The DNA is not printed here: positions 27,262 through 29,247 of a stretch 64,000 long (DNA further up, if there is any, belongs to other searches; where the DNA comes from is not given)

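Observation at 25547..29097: Translationally coupled operon of two large membrane-associated ORFans (about 557 aa and 622 aa)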

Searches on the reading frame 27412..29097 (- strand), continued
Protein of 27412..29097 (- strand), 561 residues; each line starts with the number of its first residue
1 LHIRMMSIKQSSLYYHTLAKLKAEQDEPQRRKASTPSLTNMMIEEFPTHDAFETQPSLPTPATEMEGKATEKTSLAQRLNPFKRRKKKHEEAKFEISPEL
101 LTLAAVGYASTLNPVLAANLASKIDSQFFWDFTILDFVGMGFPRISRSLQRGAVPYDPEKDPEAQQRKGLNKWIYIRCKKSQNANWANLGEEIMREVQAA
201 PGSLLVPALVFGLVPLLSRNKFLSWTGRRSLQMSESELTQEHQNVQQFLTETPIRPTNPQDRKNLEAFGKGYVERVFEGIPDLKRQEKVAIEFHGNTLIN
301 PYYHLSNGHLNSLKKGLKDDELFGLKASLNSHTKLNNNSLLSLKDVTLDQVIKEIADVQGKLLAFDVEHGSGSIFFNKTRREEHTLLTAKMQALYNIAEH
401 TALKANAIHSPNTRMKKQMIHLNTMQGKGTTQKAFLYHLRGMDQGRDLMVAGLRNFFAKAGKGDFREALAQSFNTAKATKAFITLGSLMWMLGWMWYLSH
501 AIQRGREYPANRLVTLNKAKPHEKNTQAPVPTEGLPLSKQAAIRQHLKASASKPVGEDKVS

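Call 55: list_cluster_members(proteins=[P0041, P0046, P0055, P0059, P0077, P0092, P0112, P0132, P0137, P0143])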
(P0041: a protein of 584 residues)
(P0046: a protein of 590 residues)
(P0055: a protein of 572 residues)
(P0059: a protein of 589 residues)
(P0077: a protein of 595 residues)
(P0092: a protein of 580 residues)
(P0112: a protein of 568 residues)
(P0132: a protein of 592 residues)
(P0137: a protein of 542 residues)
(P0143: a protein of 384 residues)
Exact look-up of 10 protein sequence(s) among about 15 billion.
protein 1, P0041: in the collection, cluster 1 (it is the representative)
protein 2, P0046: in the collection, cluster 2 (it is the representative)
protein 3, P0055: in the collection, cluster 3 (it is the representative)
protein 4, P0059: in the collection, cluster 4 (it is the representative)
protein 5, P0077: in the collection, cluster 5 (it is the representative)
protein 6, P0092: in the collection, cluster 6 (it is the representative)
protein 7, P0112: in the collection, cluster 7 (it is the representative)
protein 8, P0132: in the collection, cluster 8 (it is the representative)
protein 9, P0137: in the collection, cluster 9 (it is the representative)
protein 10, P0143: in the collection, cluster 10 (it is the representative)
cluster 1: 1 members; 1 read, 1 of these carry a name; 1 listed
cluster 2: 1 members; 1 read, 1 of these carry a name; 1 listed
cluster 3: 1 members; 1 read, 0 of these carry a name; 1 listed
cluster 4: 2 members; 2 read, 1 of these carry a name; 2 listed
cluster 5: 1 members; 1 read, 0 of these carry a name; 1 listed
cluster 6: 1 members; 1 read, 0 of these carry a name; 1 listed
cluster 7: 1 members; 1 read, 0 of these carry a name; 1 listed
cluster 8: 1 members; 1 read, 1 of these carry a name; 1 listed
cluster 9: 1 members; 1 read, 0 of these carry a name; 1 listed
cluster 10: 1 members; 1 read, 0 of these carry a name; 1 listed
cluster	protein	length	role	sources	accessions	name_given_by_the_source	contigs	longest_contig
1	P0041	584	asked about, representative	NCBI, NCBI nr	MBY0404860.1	MAG: hypothetical protein K2X66_13250 [Cyanobacteria bacterium] | hypothetical protein [Cyanobacteriota bacterium]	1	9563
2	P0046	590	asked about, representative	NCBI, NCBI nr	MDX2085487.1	MAG: hypothetical protein SFZ03_08875 [Candidatus Melainabacteria bacterium] | hypothetical protein [Candidatus Melainabacteria bacterium]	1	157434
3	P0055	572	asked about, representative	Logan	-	-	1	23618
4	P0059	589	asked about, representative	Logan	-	-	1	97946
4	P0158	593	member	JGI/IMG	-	hypothetical protein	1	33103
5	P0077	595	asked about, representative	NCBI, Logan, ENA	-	-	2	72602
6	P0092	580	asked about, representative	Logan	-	-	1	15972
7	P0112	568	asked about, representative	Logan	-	-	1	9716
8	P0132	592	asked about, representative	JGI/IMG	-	hypothetical protein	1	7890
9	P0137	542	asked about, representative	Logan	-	-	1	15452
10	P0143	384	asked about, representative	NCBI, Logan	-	-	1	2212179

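Call 56: search_protein_families(library=pfam, proteins=[P0026, P0038, P0040, P0044, P0053, P0070, P0090, P0110, P0120, P0140], max_evalue=0.01)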
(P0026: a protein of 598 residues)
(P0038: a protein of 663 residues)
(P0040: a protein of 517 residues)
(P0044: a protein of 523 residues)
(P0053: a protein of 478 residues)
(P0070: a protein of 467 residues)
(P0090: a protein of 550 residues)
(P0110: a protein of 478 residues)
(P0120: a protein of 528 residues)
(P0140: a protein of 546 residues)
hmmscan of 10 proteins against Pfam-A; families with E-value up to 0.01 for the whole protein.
P0026 (598 aa): 0 families

P0038 (663 aa): 0 families

P0040 (517 aa): 1 family
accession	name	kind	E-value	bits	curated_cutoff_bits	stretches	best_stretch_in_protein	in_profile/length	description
PF10017.15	Methyltransf_33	-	0.0011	18.5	23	1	114-229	145-261/304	Histidine-specific methyltransferase, SAM-dependent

P0044 (523 aa): 0 families

P0053 (478 aa): 0 families

P0070 (467 aa): 0 families

P0090 (550 aa): 0 families

P0110 (478 aa): 0 families

P0120 (528 aa): 0 families

P0140 (546 aa): 1 family
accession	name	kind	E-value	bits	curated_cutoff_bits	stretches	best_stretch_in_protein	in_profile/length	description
PF25072.1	DUF7796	-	0.006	16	27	1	163-321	140-305/346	Domain of unknown function (DUF7796)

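Call 57: find_encoding_contigs(protein=P0053, flank=8000, max_places=1)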
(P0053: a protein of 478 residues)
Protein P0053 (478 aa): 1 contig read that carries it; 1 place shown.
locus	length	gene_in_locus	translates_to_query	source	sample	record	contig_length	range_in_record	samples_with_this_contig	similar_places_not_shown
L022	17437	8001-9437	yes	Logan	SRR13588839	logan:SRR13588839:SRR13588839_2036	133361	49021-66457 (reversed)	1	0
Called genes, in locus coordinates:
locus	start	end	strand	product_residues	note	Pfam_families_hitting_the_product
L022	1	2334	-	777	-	PF05226:CHASE2, PF00990:GGDEF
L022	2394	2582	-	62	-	-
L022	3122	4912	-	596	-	PF21162:ETFQO_UQ-bd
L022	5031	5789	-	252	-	-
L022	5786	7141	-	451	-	-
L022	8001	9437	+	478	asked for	-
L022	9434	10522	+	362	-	-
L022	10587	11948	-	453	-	PF13371:TPR_9 (weak), PF13414:TPR_11 (weak), PF13424:TPR_12 (weak), PF14559:TPR_19 (weak), PF21033:RMD1-3 (weak), PF13414:TPR_11, PF14559:TPR_19 (weak), PF13431:TPR_17 (weak), +20 more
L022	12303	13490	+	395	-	PF01075:Glyco_transf_9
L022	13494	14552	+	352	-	PF01075:Glyco_transf_9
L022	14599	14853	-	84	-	PF01649:Ribosomal_S20p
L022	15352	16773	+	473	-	PF28396:SepQ_C (faint), PF01052:FliMN_C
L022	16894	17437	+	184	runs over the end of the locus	PF04347:FliO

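Call 58: find_encoding_contigs(protein=P0046, flank=8000, max_places=1)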
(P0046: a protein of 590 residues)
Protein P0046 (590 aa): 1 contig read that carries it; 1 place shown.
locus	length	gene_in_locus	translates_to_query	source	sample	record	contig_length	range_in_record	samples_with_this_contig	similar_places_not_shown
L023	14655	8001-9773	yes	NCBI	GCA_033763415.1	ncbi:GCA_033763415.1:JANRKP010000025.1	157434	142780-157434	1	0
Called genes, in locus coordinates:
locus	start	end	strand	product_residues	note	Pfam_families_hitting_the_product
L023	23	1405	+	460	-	PF00772:DnaB, PF03796:DnaB_C, PF13481:AAA_25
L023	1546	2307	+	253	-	-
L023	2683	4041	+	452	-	-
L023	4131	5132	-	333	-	-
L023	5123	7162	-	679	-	-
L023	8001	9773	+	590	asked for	-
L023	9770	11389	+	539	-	-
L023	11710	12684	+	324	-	-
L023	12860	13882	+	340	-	PF08668:HDOD, PF01966:HD (weak)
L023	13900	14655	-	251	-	?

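Call 59: find_encoding_contigs(protein=P0143, flank=8000, max_places=1)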
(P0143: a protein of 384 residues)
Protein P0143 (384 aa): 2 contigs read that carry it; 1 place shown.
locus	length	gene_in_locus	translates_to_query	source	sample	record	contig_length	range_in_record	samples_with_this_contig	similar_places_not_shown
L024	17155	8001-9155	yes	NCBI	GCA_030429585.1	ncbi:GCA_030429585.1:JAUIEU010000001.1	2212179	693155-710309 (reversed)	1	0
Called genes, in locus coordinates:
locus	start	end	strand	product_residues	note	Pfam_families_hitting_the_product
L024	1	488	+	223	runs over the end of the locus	PF00117:GATase, PF07722:Peptidase_C26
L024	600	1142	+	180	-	PF13291:ACT_4 (faint), PF13740:ACT_6, PF13840:ACT_7 (faint), PF01842:ACT (weak), PF13740:ACT_6 (weak)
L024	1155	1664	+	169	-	PF01327:Pep_deformylase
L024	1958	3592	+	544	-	PF01645:Glu_synthase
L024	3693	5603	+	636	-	PF00574:CLP_protease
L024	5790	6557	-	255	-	-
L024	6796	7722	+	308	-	PF00561:Abhydrolase_1, PF06028:DUF915 (weak)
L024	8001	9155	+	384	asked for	-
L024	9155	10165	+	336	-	-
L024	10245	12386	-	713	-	-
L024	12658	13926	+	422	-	-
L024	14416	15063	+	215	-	-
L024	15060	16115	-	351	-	PF00551:Formyl_trans_N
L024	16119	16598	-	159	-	-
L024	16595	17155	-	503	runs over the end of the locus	-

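Call 62: fold_search(model_id=the predicted structure, library=pdb)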
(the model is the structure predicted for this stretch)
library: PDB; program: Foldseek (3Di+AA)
matches with E <= 10: 343; with E <= 0.001: 0
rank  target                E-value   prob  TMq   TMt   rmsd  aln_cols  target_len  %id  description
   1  9go6_S                1.2e-01  0.14  0.11  0.16  31.1       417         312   10  Salmonella hook-filament junction complex (released 2025-04-09)
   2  9u7y_BB               2.3e-01  0.13  0.11  0.17  31.5       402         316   11  Structure of the tip region of the intial complex in bacterial flagellar filament assembly at 3.68 angstroms resoluti (released 2026-04-01)
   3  9go6_P                2.6e-01  0.14  0.12  0.19  30.4       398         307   10  Salmonella hook-filament junction complex (released 2025-04-09)
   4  9go6_U                2.6e-01  0.14  0.12  0.19  31.3       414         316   11  Salmonella hook-filament junction complex (released 2025-04-09)
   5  9go6_R                5.1e-01  0.07  0.10  0.15  30.8       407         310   11  Salmonella hook-filament junction complex (released 2025-04-09)
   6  3ncy_B                5.1e-01  0.07  0.10  0.12  25.6       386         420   12  X-ray crystal structure of an arginine agmatine antiporter (AdiC) in complex with a Fab fragment (released 2010-08-18)
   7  9go6_N                5.8e-01  0.09  0.13  0.19  31.3       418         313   10  Salmonella hook-filament junction complex (released 2025-04-09)
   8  6w08_B                7.2e-01  0.06  0.08  0.11  27.4       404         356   10  Crystal Structure of Motility Associated Killing Factor E from Vibrio cholerae (released 2020-03-11)
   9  8w07_D                8.3e-01  0.06  0.09  0.15  19.6       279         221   11  Crystal Structure of the ER-alpha Ligand-binding Domain (L372S, L536S) in complex with k-402 (released 2024-06-12)
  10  4mm9                  9.1e-01  0.11  0.13  0.14  19.8       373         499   10  Crystal structure of LeuBAT (delta13 mutant) in complex with fluvoxamine (released 2013-10-16)
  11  7rs8_D                1.1e+00  0.06  0.10  0.18  19.6       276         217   12  Crystal Structure of the ER-alpha Ligand-binding Domain (L372S, L536S) in complex with DMERI-16 (released 2021-09-22)
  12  3gjc_A                1.2e+00  0.11  0.14  0.15  19.2       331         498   10  Crystal Structure of the E290S mutant of LeuT with bound OG (released 2009-04-28)
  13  8duk_D                1.3e+00  0.08  0.11  0.22  20.1       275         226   14  Estrogen Receptor Alpha Ligand Binding Domain in Complex with (6'-hydroxy-1'-(4-(2-(methylamino)ethoxy)phenyl)-1',4'-d (released 2023-07-05)
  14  7rs0_D                1.3e+00  0.04  0.08  0.15  19.4       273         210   10  Crystal Structure of the ER-alpha Ligand-binding Domain (L372S, L536S) in complex with DMERI-18 (released 2021-09-08)
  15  3ncy_A                1.3e+00  0.04  0.10  0.12  26.0       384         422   11  X-ray crystal structure of an arginine agmatine antiporter (AdiC) in complex with a Fab fragment (released 2010-08-18)
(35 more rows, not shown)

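Call 73: search_solved_structures(query=A3, max_evalue=10)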
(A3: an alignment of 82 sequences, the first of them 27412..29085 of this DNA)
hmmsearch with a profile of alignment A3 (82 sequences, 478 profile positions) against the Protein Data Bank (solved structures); distinct sequences matched with E-value up to 10: 6.
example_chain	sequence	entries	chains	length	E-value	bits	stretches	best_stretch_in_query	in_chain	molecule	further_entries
9ugr_A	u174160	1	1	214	0.03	16.8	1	161-359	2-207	Syn-F4-Link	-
2jua_A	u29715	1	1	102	0.41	13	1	271-363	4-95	de novo protein S836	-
6so5_C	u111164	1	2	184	1.2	11.4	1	313-387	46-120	Tail-anchored protein insertion receptor WRB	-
8fbk_A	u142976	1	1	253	3.4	10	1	231-362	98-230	KWOCA_65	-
8h7c_A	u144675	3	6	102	7.1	8.9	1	163-356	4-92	De novo ferric enterobactin esterase Syn-F4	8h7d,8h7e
8a3k_UNK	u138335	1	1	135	8.6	8.7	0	243-362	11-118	sc-apCC-4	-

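Call 80: search_dna_similar(query=window:27412-29085:-, collection=plasmids, mode=protein, max_evalue=0.001, max_rows=5)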
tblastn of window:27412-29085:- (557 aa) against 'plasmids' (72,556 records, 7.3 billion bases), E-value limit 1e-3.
No match.

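Call 82: search_protein_families(library=phrogs, proteins=[window:27412-29085:-], max_evalue=0.01)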
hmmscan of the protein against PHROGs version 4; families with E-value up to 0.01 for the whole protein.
window:27412-29085:- (557 aa): 0 families

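Call 90: find_encoding_contigs(protein=P0059, flank=8000, max_places=1)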
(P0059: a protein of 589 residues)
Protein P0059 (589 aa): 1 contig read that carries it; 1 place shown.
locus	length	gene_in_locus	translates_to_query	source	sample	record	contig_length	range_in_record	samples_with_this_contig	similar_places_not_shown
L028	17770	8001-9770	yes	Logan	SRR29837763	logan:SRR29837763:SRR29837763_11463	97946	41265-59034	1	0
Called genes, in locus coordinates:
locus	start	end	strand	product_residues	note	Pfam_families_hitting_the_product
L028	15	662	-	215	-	PF01863:YgjP-like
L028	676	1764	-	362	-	PF06574:FAD_syn, PF01687:Flavokinase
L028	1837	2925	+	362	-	PF01555:N6_N4_Mtase, PF03602:Cons_hypoth95 (weak)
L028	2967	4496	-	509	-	PF00004:AAA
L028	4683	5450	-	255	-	PF03808:Glyco_tran_WecG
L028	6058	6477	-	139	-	-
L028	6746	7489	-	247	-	PF01255:Prenyltransf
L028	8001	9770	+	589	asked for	-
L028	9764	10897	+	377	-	-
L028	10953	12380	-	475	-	PF00515:TPR_1 (weak), PF13432:TPR_16, PF13414:TPR_11, PF14559:TPR_19, PF23914:TPR_CcmH_CycH, PF13414:TPR_11, PF13432:TPR_16, PF14559:TPR_19, +35 more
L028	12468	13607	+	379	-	PF01075:Glyco_transf_9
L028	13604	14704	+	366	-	PF01075:Glyco_transf_9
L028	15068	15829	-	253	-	PF04481:DUF561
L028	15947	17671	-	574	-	PF13541:ChlI, PF07728:AAA_5 (faint), PF01078:Mg_chelatase, PF00493:MCM (weak), PF13335:Mg_chelatase_C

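Call 91: find_encoding_contigs(protein=P0077, flank=8000, max_places=1)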
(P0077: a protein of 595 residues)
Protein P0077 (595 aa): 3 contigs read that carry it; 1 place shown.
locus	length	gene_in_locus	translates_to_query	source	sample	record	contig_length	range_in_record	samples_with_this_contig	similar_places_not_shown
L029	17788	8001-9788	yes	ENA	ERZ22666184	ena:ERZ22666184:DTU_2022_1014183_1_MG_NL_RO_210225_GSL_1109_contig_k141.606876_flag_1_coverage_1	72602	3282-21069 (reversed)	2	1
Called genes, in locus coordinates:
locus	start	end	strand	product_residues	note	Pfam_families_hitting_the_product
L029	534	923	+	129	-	-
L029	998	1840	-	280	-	PF01557:FAA_hydrolase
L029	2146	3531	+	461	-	PF00278:Orn_DAP_Arg_deC, PF02784:Orn_Arg_deC_N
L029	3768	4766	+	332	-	PF02457:DAC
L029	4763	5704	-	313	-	-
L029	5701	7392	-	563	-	-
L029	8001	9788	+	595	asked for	-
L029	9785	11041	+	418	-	-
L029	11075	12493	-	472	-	PF13414:TPR_11 (weak), PF13432:TPR_16 (weak), PF13371:TPR_9, PF14559:TPR_19, PF12569:NatA_aux_su (weak), PF13414:TPR_11, PF23914:TPR_CcmH_CycH (weak), PF14559:TPR_19, +27 more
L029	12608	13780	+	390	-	PF01075:Glyco_transf_9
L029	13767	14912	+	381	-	PF01075:Glyco_transf_9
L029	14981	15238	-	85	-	PF01649:Ribosomal_S20p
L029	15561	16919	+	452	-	PF28396:SepQ_C (weak), PF01052:FliMN_C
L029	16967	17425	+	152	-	PF04347:FliO (weak)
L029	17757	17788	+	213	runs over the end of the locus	PF00813:FliP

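Call 92: find_encoding_contigs(protein=P0029, flank=8000, max_places=1)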
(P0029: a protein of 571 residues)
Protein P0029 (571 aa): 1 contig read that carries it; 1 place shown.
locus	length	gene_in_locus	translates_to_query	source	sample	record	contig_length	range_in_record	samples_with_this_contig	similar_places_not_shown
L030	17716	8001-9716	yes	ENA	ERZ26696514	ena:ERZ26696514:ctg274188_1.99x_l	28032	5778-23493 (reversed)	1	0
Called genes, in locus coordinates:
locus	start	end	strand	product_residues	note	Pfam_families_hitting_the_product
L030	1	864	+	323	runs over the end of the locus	PF07228:SpoIIE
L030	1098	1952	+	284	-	PF00294:PfkB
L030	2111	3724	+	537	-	PF00278:Orn_DAP_Arg_deC, PF02784:Orn_Arg_deC_N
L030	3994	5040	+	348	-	PF02457:DAC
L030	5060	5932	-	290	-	-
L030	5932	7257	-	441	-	-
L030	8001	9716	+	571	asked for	-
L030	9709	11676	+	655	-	-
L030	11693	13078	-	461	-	-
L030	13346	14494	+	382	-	PF01075:Glyco_transf_9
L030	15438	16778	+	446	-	PF08245:Mur_ligase_M, PF02875:Mur_ligase_C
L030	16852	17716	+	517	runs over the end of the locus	PF01225:Mur_ligase, PF08245:Mur_ligase_M, PF02875:Mur_ligase_C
